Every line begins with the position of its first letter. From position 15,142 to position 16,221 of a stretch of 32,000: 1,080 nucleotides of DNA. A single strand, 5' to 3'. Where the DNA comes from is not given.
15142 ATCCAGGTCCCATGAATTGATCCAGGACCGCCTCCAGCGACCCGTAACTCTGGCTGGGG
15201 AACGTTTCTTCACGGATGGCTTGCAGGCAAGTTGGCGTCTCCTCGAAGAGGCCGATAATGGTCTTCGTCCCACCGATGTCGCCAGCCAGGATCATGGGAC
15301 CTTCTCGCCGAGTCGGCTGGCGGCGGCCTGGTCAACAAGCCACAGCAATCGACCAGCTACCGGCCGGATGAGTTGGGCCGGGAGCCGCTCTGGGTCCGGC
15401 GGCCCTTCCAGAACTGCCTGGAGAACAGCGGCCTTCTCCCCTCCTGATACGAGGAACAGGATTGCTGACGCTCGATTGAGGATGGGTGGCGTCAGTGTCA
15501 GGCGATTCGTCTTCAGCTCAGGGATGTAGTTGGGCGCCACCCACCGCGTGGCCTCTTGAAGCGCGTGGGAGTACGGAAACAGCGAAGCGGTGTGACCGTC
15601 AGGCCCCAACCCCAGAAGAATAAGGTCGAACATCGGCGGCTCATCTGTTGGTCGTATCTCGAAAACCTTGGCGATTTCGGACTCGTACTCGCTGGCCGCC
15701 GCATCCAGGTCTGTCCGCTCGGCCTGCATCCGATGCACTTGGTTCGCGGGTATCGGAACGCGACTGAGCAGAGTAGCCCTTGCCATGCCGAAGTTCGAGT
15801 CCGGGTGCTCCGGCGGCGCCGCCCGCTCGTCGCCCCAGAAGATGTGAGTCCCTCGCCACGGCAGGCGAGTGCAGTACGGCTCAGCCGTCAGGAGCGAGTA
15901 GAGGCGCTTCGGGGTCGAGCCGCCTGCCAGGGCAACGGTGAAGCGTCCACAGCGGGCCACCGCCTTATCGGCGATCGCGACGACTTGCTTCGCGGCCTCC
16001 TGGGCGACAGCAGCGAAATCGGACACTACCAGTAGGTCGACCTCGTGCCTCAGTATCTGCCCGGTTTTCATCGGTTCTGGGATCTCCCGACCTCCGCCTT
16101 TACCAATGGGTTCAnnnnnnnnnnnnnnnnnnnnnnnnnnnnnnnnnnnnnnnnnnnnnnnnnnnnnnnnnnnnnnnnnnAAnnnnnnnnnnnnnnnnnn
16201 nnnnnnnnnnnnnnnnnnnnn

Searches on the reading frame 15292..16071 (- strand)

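Call 9: search_protein_families(library=pfam, proteins=[window:15292-16071:-], max_evalue=0.01)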
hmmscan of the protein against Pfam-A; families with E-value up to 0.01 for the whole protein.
window:15292-16071:- (259 aa): 1 family
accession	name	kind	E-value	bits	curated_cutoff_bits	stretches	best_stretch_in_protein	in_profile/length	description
PF01182.26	Glucosamine_iso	-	7.3e-74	248.8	27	1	19-244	3-225/225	Glucosamine-6-phosphate isomerases/6-phosphogluconolactonase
